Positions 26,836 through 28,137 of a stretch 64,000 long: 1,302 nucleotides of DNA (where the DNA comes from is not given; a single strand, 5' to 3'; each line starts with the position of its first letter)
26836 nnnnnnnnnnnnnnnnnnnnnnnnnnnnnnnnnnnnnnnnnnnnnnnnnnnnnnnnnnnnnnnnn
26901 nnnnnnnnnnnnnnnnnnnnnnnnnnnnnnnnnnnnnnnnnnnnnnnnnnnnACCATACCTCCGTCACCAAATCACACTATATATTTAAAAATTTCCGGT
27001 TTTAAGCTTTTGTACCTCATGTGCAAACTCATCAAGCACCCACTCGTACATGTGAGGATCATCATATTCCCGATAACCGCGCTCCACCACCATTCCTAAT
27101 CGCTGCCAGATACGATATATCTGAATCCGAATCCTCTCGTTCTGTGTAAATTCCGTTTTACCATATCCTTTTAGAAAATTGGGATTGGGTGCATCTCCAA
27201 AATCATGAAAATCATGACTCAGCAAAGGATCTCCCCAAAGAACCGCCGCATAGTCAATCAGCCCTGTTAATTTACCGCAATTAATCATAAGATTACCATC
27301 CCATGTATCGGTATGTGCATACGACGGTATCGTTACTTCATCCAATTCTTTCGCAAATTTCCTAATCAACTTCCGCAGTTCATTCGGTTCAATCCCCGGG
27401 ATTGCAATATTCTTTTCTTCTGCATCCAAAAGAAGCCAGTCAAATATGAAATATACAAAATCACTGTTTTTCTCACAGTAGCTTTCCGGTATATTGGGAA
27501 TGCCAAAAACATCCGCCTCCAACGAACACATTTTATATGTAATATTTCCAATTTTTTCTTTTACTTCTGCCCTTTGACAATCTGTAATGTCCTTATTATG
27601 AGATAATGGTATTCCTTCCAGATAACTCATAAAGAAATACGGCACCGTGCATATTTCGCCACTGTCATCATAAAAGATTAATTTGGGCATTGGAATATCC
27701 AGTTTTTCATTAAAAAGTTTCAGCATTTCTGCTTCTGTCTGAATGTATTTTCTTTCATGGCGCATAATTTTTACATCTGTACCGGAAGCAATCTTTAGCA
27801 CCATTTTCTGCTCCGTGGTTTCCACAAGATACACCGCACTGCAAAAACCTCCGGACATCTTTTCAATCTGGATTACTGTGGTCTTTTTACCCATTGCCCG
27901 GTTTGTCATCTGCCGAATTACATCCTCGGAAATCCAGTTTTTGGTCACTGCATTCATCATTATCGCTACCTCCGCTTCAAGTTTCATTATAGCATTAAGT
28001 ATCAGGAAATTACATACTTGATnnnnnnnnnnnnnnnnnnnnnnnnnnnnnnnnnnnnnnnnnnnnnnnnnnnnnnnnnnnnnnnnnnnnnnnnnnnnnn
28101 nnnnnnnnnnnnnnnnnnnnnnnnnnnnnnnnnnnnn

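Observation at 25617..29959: Five-gene operon TetR-MFS-APH-ANT(AadA-like)-GNAT: three antibiotic-modifying enzyme folds behind an efflux pump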

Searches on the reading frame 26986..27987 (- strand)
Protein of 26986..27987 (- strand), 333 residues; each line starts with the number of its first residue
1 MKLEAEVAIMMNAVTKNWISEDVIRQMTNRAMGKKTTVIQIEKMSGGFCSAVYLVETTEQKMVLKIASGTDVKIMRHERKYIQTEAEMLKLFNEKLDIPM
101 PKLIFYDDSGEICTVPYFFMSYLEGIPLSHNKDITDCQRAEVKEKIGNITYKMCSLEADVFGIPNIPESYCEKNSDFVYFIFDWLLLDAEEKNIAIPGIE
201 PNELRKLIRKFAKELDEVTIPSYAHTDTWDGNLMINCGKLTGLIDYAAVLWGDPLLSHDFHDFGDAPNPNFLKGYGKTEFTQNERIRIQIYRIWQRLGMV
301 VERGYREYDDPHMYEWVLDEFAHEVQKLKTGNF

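Call 3: search_protein_families(library=pfam, proteins=[window:26986-27987:-], max_evalue=0.01)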
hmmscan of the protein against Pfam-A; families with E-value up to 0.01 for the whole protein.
window:26986-27987:- (333 aa): 2 families
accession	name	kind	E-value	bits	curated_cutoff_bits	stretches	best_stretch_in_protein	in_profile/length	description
PF01636.29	APH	-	7.6e-17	62.3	23.2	1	42-255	3-203/239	Phosphotransferase enzyme family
PF03881.20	Fructosamin_kin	-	3.5e-09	36.7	22.4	1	24-297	5-264/288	Fructosamine kinase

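Call 4: search_protein_families(library=ncbifam, proteins=[window:26986-27987:-], max_evalue=0.01)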
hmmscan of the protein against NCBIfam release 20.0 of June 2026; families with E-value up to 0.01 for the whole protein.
window:26986-27987:- (333 aa): 3 families
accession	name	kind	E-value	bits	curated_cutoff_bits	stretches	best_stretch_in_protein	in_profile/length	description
NF033068.1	APH_3p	equivalog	1.9e-06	27.6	205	1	49-280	23-240/255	APH(3') family aminoglycoside O-phosphotransferase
NF033065.0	APH_3p_IVa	exception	0.00067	19.2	530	1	11-247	1-207/262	aminoglycoside O-phosphotransferase APH(3')-IVa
NF033064.0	APH_3p_IIIa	exception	0.004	16.7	530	1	34-247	16-210/264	aminoglycoside O-phosphotransferase APH(3')-IIIa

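Call 6: search_solved_structures(query=window:26986-27987:-, max_evalue=0.01, show_alignments=2)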
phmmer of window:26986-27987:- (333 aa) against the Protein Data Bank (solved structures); distinct sequences matched with E-value up to 0.01: 1.
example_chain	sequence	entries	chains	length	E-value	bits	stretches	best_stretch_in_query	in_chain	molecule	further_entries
3ats_A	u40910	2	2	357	3.7e-05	26.2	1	58-126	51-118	Putative uncharacterized protein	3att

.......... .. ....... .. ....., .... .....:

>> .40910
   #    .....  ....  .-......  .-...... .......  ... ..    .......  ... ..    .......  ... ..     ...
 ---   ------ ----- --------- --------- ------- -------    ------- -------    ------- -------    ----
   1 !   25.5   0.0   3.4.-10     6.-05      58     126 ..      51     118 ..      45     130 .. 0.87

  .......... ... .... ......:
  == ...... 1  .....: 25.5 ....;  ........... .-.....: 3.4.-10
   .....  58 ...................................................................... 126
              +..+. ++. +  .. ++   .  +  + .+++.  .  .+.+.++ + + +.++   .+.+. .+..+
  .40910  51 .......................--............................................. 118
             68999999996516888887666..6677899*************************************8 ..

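Call 9: find_encoding_contigs(protein=window:26986-27987:-, flank=8000, max_places=8)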
Protein window:26986-27987:- (333 aa): no gene with exactly this product is on record in the collection.

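Call 10: find_homologous_proteins(query=window:26986-27987:-, max_evalue=0.001)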
Query window:26986-27987:- (333 aa): 222 proteins with E <= 0.001 among 858 candidates; the best 120 are listed.
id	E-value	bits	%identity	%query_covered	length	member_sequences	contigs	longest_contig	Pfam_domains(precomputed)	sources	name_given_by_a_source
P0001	1.5e-219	746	98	97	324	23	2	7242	PF03881.21,PF01636.30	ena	-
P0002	4.1e-190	649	85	97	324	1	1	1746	PF03881.21,PF01636.30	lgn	-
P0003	1.1e-169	582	75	97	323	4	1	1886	PF03881.21,PF01636.30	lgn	-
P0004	3.3e-166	570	76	96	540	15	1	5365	PF03881.21,PF02518.32,PF00072.31,PF01636.30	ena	-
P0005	8.8e-166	569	74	97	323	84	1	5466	PF03881.21,PF01636.30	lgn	-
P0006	1.0e-165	569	74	96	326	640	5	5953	PF03881.21,PF01636.30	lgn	-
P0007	8.4e-165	566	73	97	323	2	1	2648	PF03881.21,PF01636.30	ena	-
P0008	1.8e-164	565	74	96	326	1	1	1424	PF03881.21,PF01636.30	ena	-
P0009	5.2e-163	560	74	96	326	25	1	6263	PF03881.21,PF01636.30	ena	-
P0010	9.5e-161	552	74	96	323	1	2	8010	PF03881.21,PF01636.30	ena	-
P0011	6.6e-154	530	69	97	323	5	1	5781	PF03881.21,PF01636.30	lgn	-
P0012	1.3e-152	526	70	95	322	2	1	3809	PF03881.21,PF01636.30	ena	-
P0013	2.3e-152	525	78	85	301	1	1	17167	PF01636.30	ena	-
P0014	6.7e-152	523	68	97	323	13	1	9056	PF03881.21,PF01636.30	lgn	-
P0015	4.2e-151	521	70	95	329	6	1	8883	PF03881.21,PF01636.30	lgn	-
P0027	1.6e-141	489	65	96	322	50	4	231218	PF03881.21,PF01636.30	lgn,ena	-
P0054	1.0e-119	418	55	98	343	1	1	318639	PF03881.21,PF01636.30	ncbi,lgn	-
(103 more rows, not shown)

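Call 11: find_encoding_contigs(protein=P0001, flank=8000, max_places=3)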
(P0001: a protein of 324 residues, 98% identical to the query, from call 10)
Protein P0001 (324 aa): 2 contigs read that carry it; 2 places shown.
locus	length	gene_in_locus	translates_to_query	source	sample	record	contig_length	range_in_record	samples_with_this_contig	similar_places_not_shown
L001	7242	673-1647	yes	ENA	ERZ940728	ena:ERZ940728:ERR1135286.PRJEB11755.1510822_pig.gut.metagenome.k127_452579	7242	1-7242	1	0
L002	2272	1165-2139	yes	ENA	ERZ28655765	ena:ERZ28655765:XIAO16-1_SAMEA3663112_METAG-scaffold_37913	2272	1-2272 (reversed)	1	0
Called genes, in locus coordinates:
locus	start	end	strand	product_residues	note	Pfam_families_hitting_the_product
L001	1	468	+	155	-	?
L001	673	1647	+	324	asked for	PF03881:Fructosamin_kin, PF01636:APH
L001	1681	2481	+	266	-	PF01909:NTP_transf_2, PF18765:Polbeta (weak), PF13427:AadA_C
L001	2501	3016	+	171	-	PF00583:Acetyltransf_1, PF13420:Acetyltransf_4 (faint), PF13527:Acetyltransf_9 (faint), PF13673:Acetyltransf_10, PF13508:Acetyltransf_7, PF08445:FR47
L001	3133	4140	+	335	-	PF00532:Peripla_BP_1, PF13407:Peripla_BP_4 (weak), PF13377:Peripla_BP_3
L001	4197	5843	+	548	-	PF00990:GGDEF, PF00563:EAL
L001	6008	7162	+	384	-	PF14262:Cthe_2159 (faint)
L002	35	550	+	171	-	-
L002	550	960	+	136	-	-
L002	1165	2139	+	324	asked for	PF03881:Fructosamin_kin, PF01636:APH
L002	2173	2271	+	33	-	?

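Call 12: find_encoding_contigs(protein=P0027, flank=8000, max_places=3)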
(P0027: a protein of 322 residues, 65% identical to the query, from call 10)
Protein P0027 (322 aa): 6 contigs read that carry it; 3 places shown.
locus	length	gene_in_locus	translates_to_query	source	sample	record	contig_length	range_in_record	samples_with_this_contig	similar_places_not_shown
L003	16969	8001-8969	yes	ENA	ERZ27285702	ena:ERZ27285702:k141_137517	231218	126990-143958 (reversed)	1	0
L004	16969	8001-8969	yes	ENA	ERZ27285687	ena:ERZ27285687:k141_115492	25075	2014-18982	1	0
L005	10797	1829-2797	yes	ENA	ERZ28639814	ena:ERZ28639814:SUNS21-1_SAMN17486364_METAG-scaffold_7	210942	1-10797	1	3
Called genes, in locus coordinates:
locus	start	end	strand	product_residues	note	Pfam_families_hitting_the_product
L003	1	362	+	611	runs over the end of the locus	PF13560:HTH_31 (faint), PF01381:HTH_3 (weak), PF18768:RNPP_C (weak)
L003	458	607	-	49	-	-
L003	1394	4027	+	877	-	PF01326:PPDK_N, PF00391:PEP-utilizers, PF02896:PEP-utilizers_C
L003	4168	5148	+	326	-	PF01636:APH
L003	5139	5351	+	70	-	-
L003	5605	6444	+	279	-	PF12784:PDDEXK_2 (weak)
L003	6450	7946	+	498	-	PF17874:TPR_MalT, PF00196:GerE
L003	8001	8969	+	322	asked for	PF03881:Fructosamin_kin (faint), PF01636:APH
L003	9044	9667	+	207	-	PF00440:TetR_N (weak), PF13305:TetR_C_33 (weak)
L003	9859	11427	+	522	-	PF00015:MCPsignal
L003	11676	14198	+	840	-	PF00496:SBP_bac_5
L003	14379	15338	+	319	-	PF19300:BPD_transp_1_N, PF00528:BPD_transp_1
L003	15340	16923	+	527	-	PF12911:OppC_N, PF00528:BPD_transp_1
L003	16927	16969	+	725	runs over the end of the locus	PF02463:SMC_N (faint), PF00005:ABC_tran, PF13304:AAA_21, PF08352:oligo_HPY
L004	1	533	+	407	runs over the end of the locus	PF00162:PGK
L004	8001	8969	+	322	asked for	PF03881:Fructosamin_kin (faint), PF01636:APH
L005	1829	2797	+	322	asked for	PF03881:Fructosamin_kin (faint), PF01636:APH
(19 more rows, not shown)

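Call 13: find_encoding_contigs(protein=P0054, flank=8000, max_places=2)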
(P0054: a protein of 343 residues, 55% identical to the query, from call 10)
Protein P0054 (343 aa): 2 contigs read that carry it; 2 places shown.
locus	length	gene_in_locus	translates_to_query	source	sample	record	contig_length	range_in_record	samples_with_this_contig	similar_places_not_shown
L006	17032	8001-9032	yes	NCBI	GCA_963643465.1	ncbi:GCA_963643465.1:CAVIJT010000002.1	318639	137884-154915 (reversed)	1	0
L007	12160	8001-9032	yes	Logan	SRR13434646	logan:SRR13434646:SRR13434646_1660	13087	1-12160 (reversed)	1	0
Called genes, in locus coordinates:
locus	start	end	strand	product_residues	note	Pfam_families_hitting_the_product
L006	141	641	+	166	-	PF12840:HTH_20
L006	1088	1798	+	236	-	PF00005:ABC_tran, PF13304:AAA_21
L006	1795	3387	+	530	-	PF09847:12TM_1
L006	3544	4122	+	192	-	PF00440:TetR_N, PF13305:TetR_C_33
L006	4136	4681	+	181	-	PF00583:Acetyltransf_1, PF13673:Acetyltransf_10, PF13508:Acetyltransf_7 (weak)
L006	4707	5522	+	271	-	PF02633:Creatininase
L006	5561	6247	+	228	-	PF02525:Flavodoxin_2, PF03358:FMN_red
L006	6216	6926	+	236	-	PF06197:DUF998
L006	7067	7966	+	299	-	PF13673:Acetyltransf_10 (faint), PF00583:Acetyltransf_1, PF13508:Acetyltransf_7, PF08445:FR47 (weak)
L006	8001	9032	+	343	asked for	PF03881:Fructosamin_kin (weak), PF01636:APH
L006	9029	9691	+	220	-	-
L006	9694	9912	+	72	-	-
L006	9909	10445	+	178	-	PF13302:Acetyltransf_3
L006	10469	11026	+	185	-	-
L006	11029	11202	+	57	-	-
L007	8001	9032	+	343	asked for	PF03881:Fructosamin_kin (weak), PF01636:APH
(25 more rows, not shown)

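Call 21: search_solved_structures(query=A2, max_evalue=0.01, show_alignments=3)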
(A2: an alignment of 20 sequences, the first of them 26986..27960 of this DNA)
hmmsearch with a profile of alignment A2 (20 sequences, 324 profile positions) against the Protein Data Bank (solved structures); distinct sequences matched with E-value up to 0.01: 15.
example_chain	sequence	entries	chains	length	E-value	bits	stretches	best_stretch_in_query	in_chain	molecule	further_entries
3ham_A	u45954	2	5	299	1.7e-07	33.9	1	25-272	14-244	Aminoglycoside phosphotransferase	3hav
3uzr_A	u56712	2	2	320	2.7e-07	33.2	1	23-272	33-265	Aminoglycoside phosphotransferase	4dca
4dta_A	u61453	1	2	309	6.7e-06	28.6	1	74-271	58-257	APH(2'')-Id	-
4dt8_A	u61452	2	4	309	8.8e-05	25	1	74-271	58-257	APH(2'')-Id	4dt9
3n4t_A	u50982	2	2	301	8.9e-05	25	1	74-271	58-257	APH(2'')-Id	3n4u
3sgc_A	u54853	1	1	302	8.9e-05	25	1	74-271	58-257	APH(2'')-Id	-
3sg9_A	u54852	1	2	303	8.9e-05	25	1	74-271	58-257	APH(2'')-Id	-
6cd7_A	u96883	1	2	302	9e-05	24.9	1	74-271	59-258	APH(2'')-Id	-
3sg8_A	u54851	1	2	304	9.1e-05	24.9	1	74-271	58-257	APH(2'')-Id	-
9h2z_A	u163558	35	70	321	9.8e-05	24.8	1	74-271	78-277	APH(2'')-Id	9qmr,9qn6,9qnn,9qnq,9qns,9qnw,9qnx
4n57_A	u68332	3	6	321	0.0001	24.8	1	74-271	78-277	APH(2'')-Id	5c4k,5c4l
3n4v_A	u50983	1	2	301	0.0001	24.8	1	74-271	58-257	APH(2'')-Id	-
4dtb_A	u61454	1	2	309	0.00012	24.5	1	74-270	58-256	APH(2'')-Id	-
4dbx_A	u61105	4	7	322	0.00023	23.6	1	74-271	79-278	APH(2"")-ID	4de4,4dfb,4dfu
3ats_A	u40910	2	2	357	0.0053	19.1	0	50-117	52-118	Putative uncharacterized protein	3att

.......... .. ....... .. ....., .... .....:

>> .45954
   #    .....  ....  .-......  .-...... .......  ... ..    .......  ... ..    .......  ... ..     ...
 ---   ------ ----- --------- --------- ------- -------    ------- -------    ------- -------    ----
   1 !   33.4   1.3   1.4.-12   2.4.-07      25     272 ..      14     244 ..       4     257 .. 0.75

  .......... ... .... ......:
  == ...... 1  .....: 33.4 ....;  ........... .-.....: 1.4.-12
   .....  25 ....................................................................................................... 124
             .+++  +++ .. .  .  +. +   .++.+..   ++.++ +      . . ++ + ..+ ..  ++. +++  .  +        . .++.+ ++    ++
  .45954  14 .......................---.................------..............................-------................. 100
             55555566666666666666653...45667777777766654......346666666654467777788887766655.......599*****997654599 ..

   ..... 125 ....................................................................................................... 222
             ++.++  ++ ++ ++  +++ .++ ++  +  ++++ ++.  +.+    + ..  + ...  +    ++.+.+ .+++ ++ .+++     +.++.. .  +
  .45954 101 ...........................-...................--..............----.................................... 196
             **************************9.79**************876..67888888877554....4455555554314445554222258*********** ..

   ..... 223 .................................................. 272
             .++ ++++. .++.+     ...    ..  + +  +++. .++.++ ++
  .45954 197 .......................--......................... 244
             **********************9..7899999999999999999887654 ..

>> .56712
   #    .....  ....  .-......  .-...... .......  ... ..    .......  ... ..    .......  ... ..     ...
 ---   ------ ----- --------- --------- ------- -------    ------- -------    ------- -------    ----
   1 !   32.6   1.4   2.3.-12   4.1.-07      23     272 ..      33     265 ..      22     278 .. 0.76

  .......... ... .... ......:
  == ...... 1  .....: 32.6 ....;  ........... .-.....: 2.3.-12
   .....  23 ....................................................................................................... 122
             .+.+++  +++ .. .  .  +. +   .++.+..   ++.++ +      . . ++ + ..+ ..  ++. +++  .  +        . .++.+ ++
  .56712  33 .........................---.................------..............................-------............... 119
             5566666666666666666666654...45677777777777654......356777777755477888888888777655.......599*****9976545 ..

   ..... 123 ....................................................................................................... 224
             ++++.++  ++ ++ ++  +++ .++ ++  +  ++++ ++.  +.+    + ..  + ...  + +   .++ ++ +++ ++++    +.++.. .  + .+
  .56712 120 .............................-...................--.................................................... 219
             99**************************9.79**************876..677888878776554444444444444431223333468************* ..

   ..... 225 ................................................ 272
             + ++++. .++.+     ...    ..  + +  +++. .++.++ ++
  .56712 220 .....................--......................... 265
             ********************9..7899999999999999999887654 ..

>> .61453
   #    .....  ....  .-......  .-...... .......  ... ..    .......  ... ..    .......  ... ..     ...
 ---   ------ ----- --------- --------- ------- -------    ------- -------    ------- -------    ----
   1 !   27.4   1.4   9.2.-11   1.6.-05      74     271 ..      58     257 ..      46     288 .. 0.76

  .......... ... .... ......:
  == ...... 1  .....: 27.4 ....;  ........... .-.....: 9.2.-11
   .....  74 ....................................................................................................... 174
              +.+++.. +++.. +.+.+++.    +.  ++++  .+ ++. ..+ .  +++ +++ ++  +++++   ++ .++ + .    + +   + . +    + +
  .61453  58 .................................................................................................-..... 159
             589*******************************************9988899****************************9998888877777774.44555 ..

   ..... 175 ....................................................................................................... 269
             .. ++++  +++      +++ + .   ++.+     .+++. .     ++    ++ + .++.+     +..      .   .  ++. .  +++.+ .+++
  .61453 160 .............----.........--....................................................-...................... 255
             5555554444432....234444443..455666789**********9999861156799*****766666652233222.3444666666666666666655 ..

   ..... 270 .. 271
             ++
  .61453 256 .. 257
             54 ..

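Call 22: find_related_loci(query=A2, collection=genome_contigs, flank=8000)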
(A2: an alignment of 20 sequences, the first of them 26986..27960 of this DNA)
Query A2 (324 aa) in genome_contigs; peptide patterns used: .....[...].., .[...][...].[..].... (x = any residue, [..] = any of these).
83 stretches matched a pattern; 40 encode a relative of the query (tblastn E <= 1e-3); 40 distinct loci.
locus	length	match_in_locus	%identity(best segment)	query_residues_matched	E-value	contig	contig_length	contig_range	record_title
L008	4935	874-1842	74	2-324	1e-175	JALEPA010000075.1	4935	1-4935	MAG: Lachnospiraceae bacterium isolate SUG205 k141_1221557, whole genome shotgun sequence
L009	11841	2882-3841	77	1-320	5e-171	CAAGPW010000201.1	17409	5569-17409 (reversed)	MAG TPA_asm: Lachnospiraceae bacterium, isolate HGM12119, WGS project CAAGPW010000000 data, contig: SRS820611_2_k75_1686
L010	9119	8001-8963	74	2-322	5e-169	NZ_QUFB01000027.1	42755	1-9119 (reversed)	Clostridium sp. AM49-4BH AM49-4BH.Scaf27, whole genome shotgun sequence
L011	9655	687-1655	73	2-324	2e-167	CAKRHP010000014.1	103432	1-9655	MAG: uncultured Lachnospiraceae bacterium isolate REFINED_METABAT215_TOP10_CONTIGS_1500_ASSEMBLY_K77_MERGED__Hadza_MoBio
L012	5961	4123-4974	77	41-324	2e-154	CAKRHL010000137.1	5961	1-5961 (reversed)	MAG: uncultured Lachnospiraceae bacterium isolate REFINED_METABAT215_TOP10_CONTIGS_1500_ASSEMBLY_K77_MERGED__Hadza_MoBio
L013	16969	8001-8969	68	2-324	3e-153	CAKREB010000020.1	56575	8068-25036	MAG: uncultured Lachnospiraceae bacterium isolate REFINED_METABAT215_TOP10_CONTIGS_1500_ASSEMBLY_K77_MERGED__Hadza_MoBio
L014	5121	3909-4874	60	1-321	7e-139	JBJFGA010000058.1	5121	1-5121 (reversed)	MAG: Oscillospiraceae bacterium isolate PUUB45_bin.010 NODE_14673_length_5121_cov_6.675878, whole genome shotgun sequenc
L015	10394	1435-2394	58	2-320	9e-136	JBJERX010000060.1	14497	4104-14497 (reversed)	MAG: Huintestinicola sp. isolate PUUB37_bin.024 NODE_2752_length_14497_cov_10.033098, whole genome shotgun sequence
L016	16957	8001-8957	60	2-320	2e-132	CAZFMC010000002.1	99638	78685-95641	MAG TPA_asm: uncultured Ruminiclostridium sp. isolate SRP313737_co1_220 genome assembly, contig: NODE_340_length_99638_c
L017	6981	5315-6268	60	2-319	1e-131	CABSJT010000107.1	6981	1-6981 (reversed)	MAG TPA_asm: uncultured Ruminococcaceae bacterium isolate MGYG-HGUT-02661 genome assembly, contig: GUT_GENOME157308_107,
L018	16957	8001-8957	60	2-320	7e-131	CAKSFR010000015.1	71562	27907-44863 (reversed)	MAG: uncultured Ruminiclostridium sp. isolate REFINED_METABAT215_TOP10_CONTIGS_1500_ASSEMBLY_K77_MERGED__Hadza_MoBio_had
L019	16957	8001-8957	57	2-320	4e-130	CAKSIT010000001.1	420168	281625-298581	MAG: uncultured Oscillospiraceae bacterium isolate REFINED_METABAT215_TOP10_CONTIGS_1500_ASSEMBLY_K77_MERGED__Hadza_MoBi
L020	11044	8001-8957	59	2-320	4e-130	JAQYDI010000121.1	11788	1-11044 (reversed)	MAG: Lachnospiraceae bacterium isolate SUG1763 k141_2245120, whole genome shotgun sequence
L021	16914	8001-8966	60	1-321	4e-137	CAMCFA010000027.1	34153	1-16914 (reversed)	MAG: uncultured Clostridia bacterium isolate SRR17382100_bin.23_metaWRAP_v1.3_MAG genome assembly, contig: ERZ10544632.8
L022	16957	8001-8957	57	1-319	2e-127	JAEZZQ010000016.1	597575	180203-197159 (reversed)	MAG: Bacillota bacterium isolate OH_PFB_55 k127_1446952, whole genome shotgun sequence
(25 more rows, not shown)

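Call 29: predict_structure(alignment_id=A2)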
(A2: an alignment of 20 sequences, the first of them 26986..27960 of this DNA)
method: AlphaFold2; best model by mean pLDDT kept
length: 324 residues; sequences in the alignment: 20
mean_pLDDT: 92.8   pTM: 0.90
mean pLDDT of the five models: 92.8, 92.5, 92.0, 91.0, 90.0
residues with pLDDT >= 90: 267; 70-90: 46; 50-70: 8; < 50: 3
segments of 3 or more residues with pLDDT < 50: 1-3
pLDDT, mean of each block of 10 residues (from residue 1): 63 97 97 82 94 94 87 96 97 97 95 95 93 97 98 97 98 97 92 97 98 95 94 95 95 82 95 96 95 82 85 95 87
secondary structure, 60 per line:
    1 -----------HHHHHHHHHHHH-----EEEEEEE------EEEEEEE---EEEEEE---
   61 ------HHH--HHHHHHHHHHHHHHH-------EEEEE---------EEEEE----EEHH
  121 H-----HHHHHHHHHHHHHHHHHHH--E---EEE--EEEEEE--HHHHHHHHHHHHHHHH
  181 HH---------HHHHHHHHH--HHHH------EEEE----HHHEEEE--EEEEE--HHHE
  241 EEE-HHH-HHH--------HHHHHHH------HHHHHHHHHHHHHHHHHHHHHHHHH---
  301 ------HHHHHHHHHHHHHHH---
elements in order: H12-23 E29-35 E42-48 E52-57 H72-86 E94-98 E108-112 H127-145 E152-154 E157-162 H165-182 H192-200 H203-206 E213-216 E224-227 E230-234 E240-243 H260-266 H273-297 H307-321
